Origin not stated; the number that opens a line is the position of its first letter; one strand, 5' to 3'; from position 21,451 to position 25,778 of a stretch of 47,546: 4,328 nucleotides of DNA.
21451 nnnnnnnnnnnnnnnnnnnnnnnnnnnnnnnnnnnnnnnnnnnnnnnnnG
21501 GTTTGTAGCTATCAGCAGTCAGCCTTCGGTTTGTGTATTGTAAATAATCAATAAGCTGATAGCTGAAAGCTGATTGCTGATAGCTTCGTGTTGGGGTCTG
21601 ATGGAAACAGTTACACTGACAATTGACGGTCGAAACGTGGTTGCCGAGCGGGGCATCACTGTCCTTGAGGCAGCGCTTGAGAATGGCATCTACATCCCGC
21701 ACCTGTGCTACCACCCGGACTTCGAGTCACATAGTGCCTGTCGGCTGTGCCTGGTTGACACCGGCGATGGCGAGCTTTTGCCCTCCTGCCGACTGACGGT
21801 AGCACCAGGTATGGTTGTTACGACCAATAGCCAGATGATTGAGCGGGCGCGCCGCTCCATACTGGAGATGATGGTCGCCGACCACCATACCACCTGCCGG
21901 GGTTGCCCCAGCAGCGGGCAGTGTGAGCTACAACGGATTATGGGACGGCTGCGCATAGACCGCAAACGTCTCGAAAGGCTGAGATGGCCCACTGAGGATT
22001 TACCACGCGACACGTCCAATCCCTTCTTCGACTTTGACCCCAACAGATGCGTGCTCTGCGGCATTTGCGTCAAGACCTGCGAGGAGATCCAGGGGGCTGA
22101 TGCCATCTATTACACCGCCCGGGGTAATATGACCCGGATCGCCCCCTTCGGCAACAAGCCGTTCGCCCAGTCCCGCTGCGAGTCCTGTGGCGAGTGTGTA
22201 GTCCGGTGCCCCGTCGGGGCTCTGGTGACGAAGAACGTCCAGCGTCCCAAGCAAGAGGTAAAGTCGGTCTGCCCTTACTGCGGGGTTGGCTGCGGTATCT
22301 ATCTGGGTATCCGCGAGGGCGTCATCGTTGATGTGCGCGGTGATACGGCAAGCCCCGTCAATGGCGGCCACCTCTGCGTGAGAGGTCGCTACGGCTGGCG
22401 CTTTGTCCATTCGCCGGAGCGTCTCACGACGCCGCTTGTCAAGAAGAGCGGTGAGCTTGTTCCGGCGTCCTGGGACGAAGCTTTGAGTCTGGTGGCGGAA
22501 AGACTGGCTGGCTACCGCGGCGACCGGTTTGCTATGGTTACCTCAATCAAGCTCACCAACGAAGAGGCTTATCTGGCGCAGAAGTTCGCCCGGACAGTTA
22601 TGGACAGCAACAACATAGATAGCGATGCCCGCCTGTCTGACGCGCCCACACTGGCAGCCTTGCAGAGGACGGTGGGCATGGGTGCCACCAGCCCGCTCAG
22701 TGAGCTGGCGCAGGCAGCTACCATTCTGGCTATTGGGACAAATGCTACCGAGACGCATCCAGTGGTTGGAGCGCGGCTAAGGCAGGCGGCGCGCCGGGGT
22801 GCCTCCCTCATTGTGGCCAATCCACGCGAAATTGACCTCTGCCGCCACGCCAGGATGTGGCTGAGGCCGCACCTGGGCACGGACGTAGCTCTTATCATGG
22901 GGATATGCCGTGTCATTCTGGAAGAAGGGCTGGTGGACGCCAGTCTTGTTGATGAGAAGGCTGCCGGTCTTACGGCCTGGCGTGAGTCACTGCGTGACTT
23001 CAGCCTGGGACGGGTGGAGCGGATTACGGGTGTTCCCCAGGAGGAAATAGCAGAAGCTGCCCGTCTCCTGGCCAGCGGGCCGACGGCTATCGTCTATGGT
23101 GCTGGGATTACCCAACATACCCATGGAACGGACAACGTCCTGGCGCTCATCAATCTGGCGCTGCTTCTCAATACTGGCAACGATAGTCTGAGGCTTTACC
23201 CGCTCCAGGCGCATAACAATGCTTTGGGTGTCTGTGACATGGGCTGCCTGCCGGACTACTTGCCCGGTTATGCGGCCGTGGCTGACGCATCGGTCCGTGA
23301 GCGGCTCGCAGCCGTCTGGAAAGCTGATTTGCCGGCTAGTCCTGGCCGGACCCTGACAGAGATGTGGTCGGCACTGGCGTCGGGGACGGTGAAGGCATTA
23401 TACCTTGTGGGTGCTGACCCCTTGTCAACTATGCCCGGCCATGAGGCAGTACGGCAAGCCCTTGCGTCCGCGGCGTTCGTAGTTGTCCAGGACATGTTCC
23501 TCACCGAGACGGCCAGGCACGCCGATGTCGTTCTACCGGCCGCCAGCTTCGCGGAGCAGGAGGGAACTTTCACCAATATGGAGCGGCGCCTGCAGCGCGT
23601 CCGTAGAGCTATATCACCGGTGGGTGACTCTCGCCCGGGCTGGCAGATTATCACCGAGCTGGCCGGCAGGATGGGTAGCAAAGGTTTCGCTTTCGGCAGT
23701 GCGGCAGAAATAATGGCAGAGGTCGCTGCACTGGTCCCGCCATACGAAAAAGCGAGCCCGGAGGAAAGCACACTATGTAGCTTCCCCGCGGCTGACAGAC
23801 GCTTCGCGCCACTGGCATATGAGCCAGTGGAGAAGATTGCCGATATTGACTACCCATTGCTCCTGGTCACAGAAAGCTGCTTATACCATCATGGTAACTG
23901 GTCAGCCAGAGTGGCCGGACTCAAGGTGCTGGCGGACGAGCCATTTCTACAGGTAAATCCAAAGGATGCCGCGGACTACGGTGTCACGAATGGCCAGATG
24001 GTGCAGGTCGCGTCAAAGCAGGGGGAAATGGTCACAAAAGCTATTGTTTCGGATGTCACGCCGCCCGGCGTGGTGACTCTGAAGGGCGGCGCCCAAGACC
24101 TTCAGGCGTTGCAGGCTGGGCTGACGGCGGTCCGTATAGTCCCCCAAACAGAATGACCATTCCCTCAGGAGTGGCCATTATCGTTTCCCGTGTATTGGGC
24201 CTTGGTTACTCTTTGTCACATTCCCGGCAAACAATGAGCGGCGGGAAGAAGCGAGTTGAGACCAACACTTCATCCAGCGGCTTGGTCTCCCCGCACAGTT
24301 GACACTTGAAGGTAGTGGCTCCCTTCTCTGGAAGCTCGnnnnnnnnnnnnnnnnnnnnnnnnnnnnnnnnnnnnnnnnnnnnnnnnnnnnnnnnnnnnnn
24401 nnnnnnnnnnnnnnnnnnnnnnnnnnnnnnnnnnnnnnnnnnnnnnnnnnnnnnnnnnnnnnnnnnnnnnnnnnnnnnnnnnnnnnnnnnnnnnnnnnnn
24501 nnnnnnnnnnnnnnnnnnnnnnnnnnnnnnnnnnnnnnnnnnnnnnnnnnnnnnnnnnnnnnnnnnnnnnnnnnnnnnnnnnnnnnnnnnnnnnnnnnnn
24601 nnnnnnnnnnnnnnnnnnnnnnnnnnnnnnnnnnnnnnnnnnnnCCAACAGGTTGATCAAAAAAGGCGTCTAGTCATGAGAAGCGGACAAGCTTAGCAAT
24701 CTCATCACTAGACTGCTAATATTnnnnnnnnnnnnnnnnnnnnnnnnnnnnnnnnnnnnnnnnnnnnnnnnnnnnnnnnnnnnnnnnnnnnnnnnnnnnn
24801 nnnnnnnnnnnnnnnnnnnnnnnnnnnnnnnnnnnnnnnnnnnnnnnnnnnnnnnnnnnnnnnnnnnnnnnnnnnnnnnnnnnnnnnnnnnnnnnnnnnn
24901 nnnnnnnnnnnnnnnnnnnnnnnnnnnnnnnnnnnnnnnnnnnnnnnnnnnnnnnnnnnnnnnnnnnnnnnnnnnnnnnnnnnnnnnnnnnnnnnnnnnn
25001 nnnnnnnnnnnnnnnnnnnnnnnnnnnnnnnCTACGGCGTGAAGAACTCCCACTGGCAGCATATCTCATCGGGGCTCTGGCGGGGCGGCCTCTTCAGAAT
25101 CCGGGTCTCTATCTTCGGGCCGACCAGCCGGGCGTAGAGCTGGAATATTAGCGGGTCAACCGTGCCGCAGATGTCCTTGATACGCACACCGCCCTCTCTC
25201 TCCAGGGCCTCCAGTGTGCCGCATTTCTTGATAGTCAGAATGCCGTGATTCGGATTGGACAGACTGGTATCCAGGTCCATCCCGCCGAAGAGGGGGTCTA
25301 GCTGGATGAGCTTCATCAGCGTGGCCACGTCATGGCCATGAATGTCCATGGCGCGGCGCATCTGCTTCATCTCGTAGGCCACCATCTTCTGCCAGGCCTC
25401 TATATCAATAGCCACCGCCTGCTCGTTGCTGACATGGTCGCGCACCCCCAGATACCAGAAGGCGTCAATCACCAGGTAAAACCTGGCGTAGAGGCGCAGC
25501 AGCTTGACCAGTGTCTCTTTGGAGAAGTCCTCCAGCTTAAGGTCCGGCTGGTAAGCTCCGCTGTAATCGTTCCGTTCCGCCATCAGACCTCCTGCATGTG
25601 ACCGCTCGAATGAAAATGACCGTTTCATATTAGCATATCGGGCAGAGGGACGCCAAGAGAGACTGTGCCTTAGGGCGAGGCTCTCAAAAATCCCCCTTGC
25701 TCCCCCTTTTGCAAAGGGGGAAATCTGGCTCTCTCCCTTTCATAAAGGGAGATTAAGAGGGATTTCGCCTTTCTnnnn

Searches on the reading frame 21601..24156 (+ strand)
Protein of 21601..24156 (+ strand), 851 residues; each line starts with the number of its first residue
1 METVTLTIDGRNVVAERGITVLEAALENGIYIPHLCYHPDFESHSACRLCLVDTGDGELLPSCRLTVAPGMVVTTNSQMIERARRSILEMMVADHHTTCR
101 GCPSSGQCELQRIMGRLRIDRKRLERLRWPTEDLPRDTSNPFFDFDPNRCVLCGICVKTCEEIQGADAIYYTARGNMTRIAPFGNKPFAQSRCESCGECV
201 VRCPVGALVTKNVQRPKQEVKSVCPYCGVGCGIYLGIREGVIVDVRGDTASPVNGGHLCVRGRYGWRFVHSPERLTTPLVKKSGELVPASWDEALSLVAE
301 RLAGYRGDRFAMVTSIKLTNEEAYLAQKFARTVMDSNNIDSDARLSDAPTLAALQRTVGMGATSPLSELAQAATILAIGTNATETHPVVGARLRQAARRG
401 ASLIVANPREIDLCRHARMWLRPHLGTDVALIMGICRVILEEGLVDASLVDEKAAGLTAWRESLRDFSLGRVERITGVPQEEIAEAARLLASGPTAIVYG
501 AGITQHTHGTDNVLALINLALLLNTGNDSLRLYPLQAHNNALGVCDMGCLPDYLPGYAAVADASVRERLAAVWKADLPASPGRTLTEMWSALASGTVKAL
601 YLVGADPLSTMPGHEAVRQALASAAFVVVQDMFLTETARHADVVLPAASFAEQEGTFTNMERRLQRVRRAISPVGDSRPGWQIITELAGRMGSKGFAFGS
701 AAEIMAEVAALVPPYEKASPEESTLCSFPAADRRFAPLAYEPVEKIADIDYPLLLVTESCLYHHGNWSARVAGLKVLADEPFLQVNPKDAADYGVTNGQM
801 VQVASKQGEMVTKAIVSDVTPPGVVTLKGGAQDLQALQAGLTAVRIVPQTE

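Call 8: search_protein_families(library=pfam, proteins=[window:21601-24156:+])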
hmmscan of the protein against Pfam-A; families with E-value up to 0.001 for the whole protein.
window:21601-24156:+ (851 aa): 12 families
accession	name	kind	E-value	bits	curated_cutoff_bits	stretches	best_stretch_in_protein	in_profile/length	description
PF00384.28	Molybdopterin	-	1.6e-70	238.3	24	1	274-689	1-352/353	Molybdopterin oxidoreductase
PF13510.11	Fer2_4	-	2.6e-19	69.5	22.8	1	2-77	2-81/82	2Fe-2S iron-sulfur cluster binding domain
PF04879.21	Molybdop_Fe4S4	-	5.7e-19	68.3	22.7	1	218-271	2-55/55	Molybdopterin oxidoreductase Fe4S4 domain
PF01568.27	Molydop_binding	-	1.4e-14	54.5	26.8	1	753-833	1-82/110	Molydopterin dinucleotide binding domain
PF10588.14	NADH-G_4Fe-4S_3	-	5.3e-09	35.9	27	1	84-123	1-40/40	NADH-ubiquinone oxidoreductase-G iron-sulfur binding region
PF22117.2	Fer4_Nqo3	-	2.3e-07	31.3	27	1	142-208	3-66/67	NADH-quinone oxidoreductase subunit 3, ferredoxin-like domain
PF00037.32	Fer4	-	1.4e-06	28.3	21.1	1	190-208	5-23/24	4Fe-4S binding domain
PF12837.12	Fer4_6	-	1.5e-06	28.3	25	1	143-162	2-21/24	4Fe-4S binding domain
PF12838.12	Fer4_7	-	5e-05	24.1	27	1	149-207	1-52/52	4Fe-4S dicluster domain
PF13183.11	Fer4_8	-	9e-05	23.4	27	1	148-206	3-67/68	4Fe-4S dicluster domain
PF13187.11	Fer4_9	-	0.00032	21.1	27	1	149-207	1-51/52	4Fe-4S dicluster domain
PF13237.11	Fer4_10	-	0.00065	20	25.5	0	191-231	7-48/53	4Fe-4S dicluster domain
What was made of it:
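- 21601..22245 (+): N-terminal Fe-S part of the FdhA-like protein (residues 1-215). This is the conserved NuoG/BfuA-like electron wire. Pfam Fer2_4, NADH-G_4Fe-4S_3 and Fer4_Nqo3 (call 8).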

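Call 9: search_protein_families(library=ncbifam, proteins=[window:21601-24156:+], max_evalue=0.00001)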
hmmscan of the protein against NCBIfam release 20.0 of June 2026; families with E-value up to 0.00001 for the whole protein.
window:21601-24156:+ (851 aa): 32 families (the best 25 are shown)
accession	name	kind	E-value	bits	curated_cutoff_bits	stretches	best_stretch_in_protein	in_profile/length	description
TIGR01591.1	Fdh-alpha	equivalog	3.7e-181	603.6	666.25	2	223-721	2-507/672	formate dehydrogenase subunit alpha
NF047855.1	AssmNtatRedNasC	equivalog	4.5e-105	352.5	1100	2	215-708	16-522/708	assimilatory nitrate reductase catalytic subunit NasC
TIGR01973.1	NuoG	equivalog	7.6e-100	335.4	470.05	1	6-687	1-606/606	NADH-quinone oxidoreductase subunit NuoG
NF005895.0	PRK07860.1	equivalog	3.3e-98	329.7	802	1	2-828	16-777/811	NADH-quinone oxidoreductase subunit G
NF041323.1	Nitr_red_NasA_Halo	equivalog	3.7e-77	260.4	1000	1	227-711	3-492/673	assimilatory nitrate reductase NasA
TIGR01701.1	Fdhalpha-like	subfamily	2.5e-60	204.5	582.15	1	274-719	99-582/744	FdhF/YdeP family oxidoreductase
NF010055.0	PRK13532.1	equivalog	3.5e-60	204.2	904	2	210-453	33-290/830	nitrate reductase catalytic subunit NapA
NF040763.1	FeFe_hydrog_A6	exception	1.8e-58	198.3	765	1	4-212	1-209/571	NADH-dependent [FeFe] hydrogenase, group A6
TIGR01706.1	NAPA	equivalog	6.4e-56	190.1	930.55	2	205-453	28-290/830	periplasmic nitrate reductase subunit alpha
TIGR01553.1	formate-DH-alph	equivalog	2.7e-53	181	814.2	2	218-451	43-301/1009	formate dehydrogenase-N subunit alpha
NF005745.0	PRK07569.1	equivalog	2.8e-52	177.4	333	1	1-213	1-212/238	bidirectional hydrogenase complex protein HoxU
NF041513.1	formate_DH_Act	exception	7.5e-49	166.4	1400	3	213-445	36-286/1067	formate dehydrogenase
NF006305.0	PRK08493.1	equivalog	7.8e-48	163.2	591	1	4-404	2-404/819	NADH-quinone oxidoreductase subunit G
NF012032.0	PRK15488.1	equivalog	2.4e-47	161.4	694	1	188-696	8-532/759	thiosulfate reductase PhsA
TIGR02166.1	dmsA_ynfE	subfamily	7e-38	130.2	777.7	3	218-522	42-387/794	DMSO/selenate family reductase complex A subunit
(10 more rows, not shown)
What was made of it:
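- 22246..24156 (+): Degenerate Mo/W-bisPGD part of the FdhA-like protein. TIGR01591 at 603.6 bits is below the 666.25 cut-off (call 9).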

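Call 23: find_homologous_proteins(query=window:21601-24153:+, max_evalue=1e-50)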
Query window:21601-24153:+ (851 aa): 7818 proteins with E <= 1e-50 among 8000 candidates; the best 120 are listed.
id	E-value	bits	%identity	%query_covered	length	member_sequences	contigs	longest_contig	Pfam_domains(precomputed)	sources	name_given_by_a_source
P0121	0.0e+0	1107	57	100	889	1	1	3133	PF13510.12,PF10588.15,PF00384.28,PF00037.33,PF01568.28,PF12838.13,PF22117.3,PF04879.22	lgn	-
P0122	0.0e+0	1087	55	100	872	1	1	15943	PF13510.12,PF10588.15,PF00384.28,PF00111.33,PF12837.13,PF00037.33,PF01568.28,PF22117.3,PF04879.22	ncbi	ncbi:MAG: formate dehydrogenase subunit alpha [Actinomycetota bacterium]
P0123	0.0e+0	1071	54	100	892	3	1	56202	PF13510.12,PF10588.15,PF00384.28,PF00037.33,PF01568.28,PF12838.13,PF22117.3,PF04879.22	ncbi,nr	ncbi:MAG: formate dehydrogenase subunit alpha [Actinomycetota bacterium]|nr:formate dehydrogenase su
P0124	0.0e+0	1064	55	100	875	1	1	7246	PF13510.12,PF10588.15,PF00384.28,PF00111.33,PF00037.33,PF01568.28,PF12838.13,PF22117.3,PF04879.22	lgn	-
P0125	0.0e+0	1063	54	100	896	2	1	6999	PF14697.12,PF13510.12,PF00384.28,PF00111.33,PF01568.28,PF12838.13,PF22117.3,PF04879.22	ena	-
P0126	0.0e+0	1053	55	97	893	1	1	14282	PF13510.12,PF10588.15,PF00384.28,PF00111.33,PF00037.33,PF01568.28,PF12838.13,PF22117.3,PF04879.22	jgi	jgi:formate dehydrogenase alpha subunit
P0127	0.0e+0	1045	55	100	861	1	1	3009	PF13510.12,PF10588.15,PF00384.28,PF00037.33,PF01568.28,PF12838.13,PF22117.3,PF04879.22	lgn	-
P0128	0.0e+0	1026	54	97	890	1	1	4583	PF13510.12,PF10588.15,PF00384.28,PF00037.33,PF01568.28,PF12838.13,PF22117.3,PF04879.22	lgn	-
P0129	9.6e-297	1005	52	100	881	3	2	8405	PF13510.12,PF10588.15,PF00384.28,PF00111.33,PF00037.33,PF01568.28,PF12838.13,PF22117.3,PF13183.12,PF04879.22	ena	-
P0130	1.1e-296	1004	52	100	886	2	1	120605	PF13510.12,PF10588.15,PF00384.28,PF00111.33,PF00037.33,PF01568.28,PF12838.13,PF22117.3,PF04879.22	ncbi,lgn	ncbi:MAG: molybdopterin-dependent oxidoreductase [Nitrospirota bacterium]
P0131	2.1e-292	990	51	100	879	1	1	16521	PF13510.12,PF10588.15,PF00384.28,PF00111.33,PF00037.33,PF01568.28,PF12838.13,PF22117.3,PF13183.12,PF04879.22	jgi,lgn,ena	-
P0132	7.7e-290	982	51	98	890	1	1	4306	PF13510.12,PF10588.15,PF00384.28,PF00111.33,PF00037.33,PF01568.28,PF12838.13,PF22117.3,PF13183.12,PF04879.22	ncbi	ncbi:MAG: molybdopterin-dependent oxidoreductase [Nitrospirota bacterium]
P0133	2.5e-288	977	50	100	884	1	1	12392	PF13510.12,PF10588.15,PF00384.28,PF00111.33,PF00037.33,PF01568.28,PF12838.13,PF22117.3,PF04879.22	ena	-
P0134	2.0e-287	974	50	100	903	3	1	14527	PF13510.12,PF10588.15,PF00384.28,PF00037.33,PF01568.28,PF12838.13,PF22117.3,PF04879.22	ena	-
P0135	2.1e-286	970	49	100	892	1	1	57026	PF13510.12,PF10588.15,PF00384.28,PF00111.33,PF00037.33,PF01568.28,PF12838.13,PF22117.3,PF13183.12,PF04879.22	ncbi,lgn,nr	ncbi:MAG: formate dehydrogenase subunit alpha [Thermodesulfovibrionales bacterium]|nr:formate dehydr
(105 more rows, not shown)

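Call 25: find_encoding_contigs(protein=P0124, flank=8000, max_places=2)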
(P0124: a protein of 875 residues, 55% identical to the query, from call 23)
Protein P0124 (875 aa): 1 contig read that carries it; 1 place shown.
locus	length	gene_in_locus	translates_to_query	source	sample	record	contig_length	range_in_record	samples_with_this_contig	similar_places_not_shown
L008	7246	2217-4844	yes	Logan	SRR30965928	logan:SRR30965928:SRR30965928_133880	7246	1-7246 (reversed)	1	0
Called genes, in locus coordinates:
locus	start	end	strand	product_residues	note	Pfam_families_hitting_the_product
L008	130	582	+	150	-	PF01257:2Fe-2S_thioredx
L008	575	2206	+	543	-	PF01257:2Fe-2S_thioredx (weak), PF01512:Complex1_51K, PF10531:SLBB (weak), PF10589:NADH_4Fe-4S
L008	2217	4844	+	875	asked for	PF00111:Fer2, PF13510:Fer2_4, PF10588:NADH-G_4Fe-4S_3, PF12838:Fer4_7 (weak), PF22117:Fer4_Nqo3 (weak), PF04879:Molybdop_Fe4S4, PF00384:Molybdopterin, PF01568:Molydop_binding, +1 more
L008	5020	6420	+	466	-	PF03972:MmgE_PrpD_N, PF19305:MmgE_PrpD_C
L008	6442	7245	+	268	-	?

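Call 26: find_encoding_contigs(protein=P0123, flank=8000, max_places=2)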
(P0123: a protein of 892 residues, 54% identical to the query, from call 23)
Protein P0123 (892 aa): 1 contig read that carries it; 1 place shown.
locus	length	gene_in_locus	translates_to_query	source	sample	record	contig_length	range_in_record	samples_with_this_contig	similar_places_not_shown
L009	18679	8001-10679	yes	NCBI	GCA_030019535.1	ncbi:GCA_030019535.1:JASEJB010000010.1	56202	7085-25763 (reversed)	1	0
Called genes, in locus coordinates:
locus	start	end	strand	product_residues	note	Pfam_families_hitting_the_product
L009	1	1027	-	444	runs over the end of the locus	PF03951:Gln-synt_N, PF00120:Gln-synt_C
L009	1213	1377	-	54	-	-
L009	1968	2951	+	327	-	PF08461:WHD_RNase_R, PF01995:NRD1_2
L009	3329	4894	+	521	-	PF01645:Glu_synthase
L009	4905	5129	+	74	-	PF00037:Fer4 (faint), PF25160:LdpA_Fe-S-bd (weak), PF12797:Fer4_2 (weak)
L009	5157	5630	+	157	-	PF01257:2Fe-2S_thioredx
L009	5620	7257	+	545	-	PF01257:2Fe-2S_thioredx (weak), PF01512:Complex1_51K, PF10531:SLBB (weak), PF10589:NADH_4Fe-4S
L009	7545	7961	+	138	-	PF04480:DUF559, PF18741:MTES_1575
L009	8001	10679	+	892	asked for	PF13510:Fer2_4, PF10588:NADH-G_4Fe-4S_3 (weak), PF22117:Fer4_Nqo3, PF00037:Fer4 (faint), PF12838:Fer4_7 (weak), PF04879:Molybdop_Fe4S4, PF00384:Molybdopterin, PF01568:Molydop_binding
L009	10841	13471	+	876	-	PF02739:5_3_exonuc_N, PF01367:5_3_exonuc, PF01612:DNA_pol_A_exo1, PF22619:DNA_polI_exo1, PF00476:DNA_pol_A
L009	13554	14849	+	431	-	PF21710:Spt6_S1 (faint), PF00575:S1, PF13509:S1_2 (faint), PF00575:S1, PF23459:S1_RRP5 (weak)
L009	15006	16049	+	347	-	PF04892:VanZ-LLP1, PF01121:CoaE, PF13238:AAA_18 (weak)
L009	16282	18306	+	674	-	PF00270:DEAD (faint), PF04851:ResIII, PF17757:UvrB_inter, PF27431:UvrB_3rd, PF00271:Helicase_C, PF12344:UvrB, PF02151:UVR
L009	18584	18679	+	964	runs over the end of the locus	PF00005:ABC_tran (faint), PF02463:SMC_N (faint), PF13555:AAA_29 (faint), PF17760:UvrA_inter, PF17755:UvrA_DNA-bind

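Call 27: find_encoding_contigs(protein=P0130, flank=8000, max_places=2)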
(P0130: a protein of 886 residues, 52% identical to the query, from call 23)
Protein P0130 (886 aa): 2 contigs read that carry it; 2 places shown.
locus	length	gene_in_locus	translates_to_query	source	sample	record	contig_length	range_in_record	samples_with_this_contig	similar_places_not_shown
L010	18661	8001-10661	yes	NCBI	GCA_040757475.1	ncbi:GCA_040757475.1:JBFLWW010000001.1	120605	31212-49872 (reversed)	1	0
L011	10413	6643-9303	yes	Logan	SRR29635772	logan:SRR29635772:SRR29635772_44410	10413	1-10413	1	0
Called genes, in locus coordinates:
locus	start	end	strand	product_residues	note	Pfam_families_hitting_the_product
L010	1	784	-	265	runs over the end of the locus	PF02754:CCG, PF13183:Fer4_8 (weak), PF13187:Fer4_9 (weak), PF13237:Fer4_10 (weak), PF13534:Fer4_17 (weak)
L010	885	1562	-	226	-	PF02754:CCG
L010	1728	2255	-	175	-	PF13545:HTH_Crp_2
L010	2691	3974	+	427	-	PF06745:ATPase (weak), PF13560:HTH_31, PF01381:HTH_3, PF12844:HTH_19, PF13443:HTH_26 (weak), PF07883:Cupin_2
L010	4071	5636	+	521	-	PF01645:Glu_synthase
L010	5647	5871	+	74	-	PF00037:Fer4 (faint)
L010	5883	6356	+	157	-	PF01257:2Fe-2S_thioredx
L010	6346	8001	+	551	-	PF01257:2Fe-2S_thioredx (weak), PF01512:Complex1_51K, PF10531:SLBB (weak), PF10589:NADH_4Fe-4S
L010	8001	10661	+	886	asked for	PF00111:Fer2 (weak), PF13510:Fer2_4, PF10588:NADH-G_4Fe-4S_3, PF12838:Fer4_7, PF22117:Fer4_Nqo3, PF04879:Molybdop_Fe4S4, PF00384:Molybdopterin, PF01568:Molydop_binding, +1 more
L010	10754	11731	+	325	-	PF08461:WHD_RNase_R, PF01995:NRD1_2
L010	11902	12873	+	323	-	PF00490:ALAD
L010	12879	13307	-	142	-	PF00254:FKBP_C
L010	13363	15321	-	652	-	PF00483:NTP_transferase, PF01636:APH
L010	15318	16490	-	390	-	PF07075:NamZ_N, PF20732:NamZ_C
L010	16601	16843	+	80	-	PF20582:UPF0758_N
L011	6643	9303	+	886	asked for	PF00111:Fer2 (weak), PF13510:Fer2_4, PF10588:NADH-G_4Fe-4S_3, PF12838:Fer4_7, PF22117:Fer4_Nqo3, PF04879:Molybdop_Fe4S4, PF00384:Molybdopterin, PF01568:Molydop_binding, +1 more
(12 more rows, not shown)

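Call 31: search_solved_structures(query=window:21601-24153:+, max_evalue=1e-40)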
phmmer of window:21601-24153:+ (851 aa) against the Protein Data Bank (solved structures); distinct sequences matched with E-value up to 1e-40: 50.
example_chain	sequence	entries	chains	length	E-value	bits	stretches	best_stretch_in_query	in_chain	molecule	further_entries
9wxb_B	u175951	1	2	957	7.7e-163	546.7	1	4-829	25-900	Formate dehydrogenase alpha subunit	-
6tg9_A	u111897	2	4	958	6e-155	520.6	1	4-829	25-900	Formate dehydrogenase subunit alpha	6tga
8rqz_C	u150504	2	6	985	1.3e-151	509.6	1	218-819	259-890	Probable oxidoreductase YjgC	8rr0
9gzq_A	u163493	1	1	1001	1.4e-151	509.4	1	218-819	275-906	Probable oxidoreductase YjgC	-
7qv7_S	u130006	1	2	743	7e-145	487.3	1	217-714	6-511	Hydrogen dependent carbon dioxide reductase subunit FdhF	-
7vw6_A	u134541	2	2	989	3.9e-138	465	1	3-825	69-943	Formate dehydrogenase | Tungsten-containing formate dehydrogenase alpha subunit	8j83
7e5z_A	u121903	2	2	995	4e-138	465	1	3-825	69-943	Formate dehydrogenase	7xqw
9t1s_L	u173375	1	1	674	1.1e-124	420.5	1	220-718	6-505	formate dehydrogenase (coenzyme F420)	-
7bkb_D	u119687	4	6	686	1.9e-122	413.1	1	219-827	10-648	Formate dehydrogenase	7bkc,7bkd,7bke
1aa6_A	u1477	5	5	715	7.1e-115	388.1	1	219-722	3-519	FORMATE DEHYDROGENASE H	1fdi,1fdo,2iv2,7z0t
8oh5_C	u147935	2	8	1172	5e-78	266.2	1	28-396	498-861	Formate dehydrogenase-O, major subunit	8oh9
9bov_A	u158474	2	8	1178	7e-78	265.7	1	98-548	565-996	Molybdopterin oxidoreductase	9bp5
7t2r_A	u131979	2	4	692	1.4e-68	235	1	1-544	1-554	NiFe hydrogenase subunit A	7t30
8e9g_G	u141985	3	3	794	4.5e-65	223.3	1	2-406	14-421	NADH-quinone oxidoreductase subunit G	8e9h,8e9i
2jio_A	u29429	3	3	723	6.6e-65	222.8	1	215-693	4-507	PERIPLASMIC NITRATE REDUCTASE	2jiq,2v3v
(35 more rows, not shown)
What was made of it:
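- The FdhA-like protein scores 547 bits against FdsA but 223 against bacterial NuoG (call 31).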

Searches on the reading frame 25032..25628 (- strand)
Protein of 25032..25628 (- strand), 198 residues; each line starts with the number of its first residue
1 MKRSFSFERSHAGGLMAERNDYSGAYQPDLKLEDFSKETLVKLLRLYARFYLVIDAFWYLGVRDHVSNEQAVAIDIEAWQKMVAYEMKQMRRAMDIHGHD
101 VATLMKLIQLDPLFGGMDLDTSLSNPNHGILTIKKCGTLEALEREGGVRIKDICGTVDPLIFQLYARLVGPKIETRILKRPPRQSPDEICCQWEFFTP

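Call 8: search_protein_families(library=pfam, proteins=[window:25032-25628:-])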
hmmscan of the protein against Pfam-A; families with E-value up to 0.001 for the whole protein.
window:25032-25628:- (198 aa): 1 family
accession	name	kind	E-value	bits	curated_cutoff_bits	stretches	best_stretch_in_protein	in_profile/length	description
PF19620.4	DUF6125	-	2e-18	67.3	27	1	34-195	2-162/164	Family of unknown function (DUF6125)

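Call 9: search_protein_families(library=ncbifam, proteins=[window:25032-25628:-], max_evalue=0.00001)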
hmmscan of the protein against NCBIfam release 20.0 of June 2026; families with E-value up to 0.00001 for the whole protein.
window:25032-25628:- (198 aa): 0 families
